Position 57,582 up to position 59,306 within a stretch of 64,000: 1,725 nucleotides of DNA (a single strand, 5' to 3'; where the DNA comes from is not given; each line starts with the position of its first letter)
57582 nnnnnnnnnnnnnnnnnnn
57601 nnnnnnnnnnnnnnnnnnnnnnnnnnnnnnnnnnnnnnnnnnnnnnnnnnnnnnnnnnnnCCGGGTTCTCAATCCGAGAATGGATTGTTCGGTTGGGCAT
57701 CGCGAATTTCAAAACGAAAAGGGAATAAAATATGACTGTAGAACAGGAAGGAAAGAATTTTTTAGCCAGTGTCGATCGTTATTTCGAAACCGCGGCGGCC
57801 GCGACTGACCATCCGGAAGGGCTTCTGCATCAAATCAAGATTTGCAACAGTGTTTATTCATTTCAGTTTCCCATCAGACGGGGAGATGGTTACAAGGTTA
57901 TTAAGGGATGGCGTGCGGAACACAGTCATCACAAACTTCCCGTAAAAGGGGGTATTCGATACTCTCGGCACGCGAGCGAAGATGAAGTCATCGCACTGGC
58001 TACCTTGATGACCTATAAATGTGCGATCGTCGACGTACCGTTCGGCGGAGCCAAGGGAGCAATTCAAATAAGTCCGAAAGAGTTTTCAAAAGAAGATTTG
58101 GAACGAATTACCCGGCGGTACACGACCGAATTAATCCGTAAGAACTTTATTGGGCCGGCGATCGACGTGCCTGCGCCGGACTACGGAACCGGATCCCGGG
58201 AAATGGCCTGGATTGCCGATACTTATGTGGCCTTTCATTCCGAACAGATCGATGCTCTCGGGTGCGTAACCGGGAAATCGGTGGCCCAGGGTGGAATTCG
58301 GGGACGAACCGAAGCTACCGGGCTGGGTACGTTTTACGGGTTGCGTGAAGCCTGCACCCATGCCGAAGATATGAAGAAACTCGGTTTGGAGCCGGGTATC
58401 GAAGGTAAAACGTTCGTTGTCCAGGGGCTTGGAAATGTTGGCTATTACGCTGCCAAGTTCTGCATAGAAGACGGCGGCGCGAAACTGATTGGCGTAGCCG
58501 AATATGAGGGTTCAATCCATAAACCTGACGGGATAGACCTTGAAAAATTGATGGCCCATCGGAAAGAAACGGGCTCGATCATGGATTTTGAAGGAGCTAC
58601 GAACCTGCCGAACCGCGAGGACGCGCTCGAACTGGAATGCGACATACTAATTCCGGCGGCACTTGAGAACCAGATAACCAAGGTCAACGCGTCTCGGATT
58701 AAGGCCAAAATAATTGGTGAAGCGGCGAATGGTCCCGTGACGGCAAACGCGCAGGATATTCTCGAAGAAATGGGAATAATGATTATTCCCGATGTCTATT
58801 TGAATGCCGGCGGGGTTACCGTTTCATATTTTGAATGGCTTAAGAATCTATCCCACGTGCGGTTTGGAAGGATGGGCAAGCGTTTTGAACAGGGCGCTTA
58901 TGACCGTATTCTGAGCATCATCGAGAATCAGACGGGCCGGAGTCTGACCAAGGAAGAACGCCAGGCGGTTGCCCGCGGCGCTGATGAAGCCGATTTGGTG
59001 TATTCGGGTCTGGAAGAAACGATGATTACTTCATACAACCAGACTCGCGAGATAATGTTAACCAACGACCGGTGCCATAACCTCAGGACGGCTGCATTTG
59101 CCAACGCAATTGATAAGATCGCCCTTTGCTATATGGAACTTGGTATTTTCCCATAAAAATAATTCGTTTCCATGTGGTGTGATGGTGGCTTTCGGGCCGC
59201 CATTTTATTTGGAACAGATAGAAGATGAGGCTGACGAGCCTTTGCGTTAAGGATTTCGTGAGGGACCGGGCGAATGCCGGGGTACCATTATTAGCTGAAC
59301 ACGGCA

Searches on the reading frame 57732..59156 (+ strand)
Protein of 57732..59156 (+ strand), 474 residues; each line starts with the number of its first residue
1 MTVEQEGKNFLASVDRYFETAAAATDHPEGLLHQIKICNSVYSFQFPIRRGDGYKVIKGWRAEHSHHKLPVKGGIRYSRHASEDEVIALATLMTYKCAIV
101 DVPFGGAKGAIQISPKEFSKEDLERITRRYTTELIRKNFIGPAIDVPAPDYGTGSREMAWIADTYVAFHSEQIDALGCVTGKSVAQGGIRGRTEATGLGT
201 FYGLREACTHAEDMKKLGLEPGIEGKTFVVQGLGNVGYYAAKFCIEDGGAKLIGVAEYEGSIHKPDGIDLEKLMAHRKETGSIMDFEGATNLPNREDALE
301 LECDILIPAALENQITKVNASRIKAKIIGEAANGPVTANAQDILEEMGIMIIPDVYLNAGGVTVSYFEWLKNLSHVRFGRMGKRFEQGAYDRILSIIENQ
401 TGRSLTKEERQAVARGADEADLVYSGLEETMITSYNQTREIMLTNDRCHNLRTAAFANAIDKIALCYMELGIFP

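Call 38: search_protein_families(library=pfam, proteins=[window:57732-59156:+], max_evalue=0.00001)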
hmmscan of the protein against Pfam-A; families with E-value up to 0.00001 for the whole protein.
window:57732-59156:+ (474 aa): 2 families
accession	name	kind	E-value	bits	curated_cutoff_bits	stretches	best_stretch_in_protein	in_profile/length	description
PF00208.27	ELFV_dehydrog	-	3.4e-58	197.6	23.4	1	187-378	1-192/241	Glutamate/Leucine/Phenylalanine/Valine dehydrogenase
PF02812.23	ELFV_dehydrog_N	-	1e-48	164.8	25.3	1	40-165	3-127/129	Glu/Leu/Phe/Val dehydrogenase, dimerisation domain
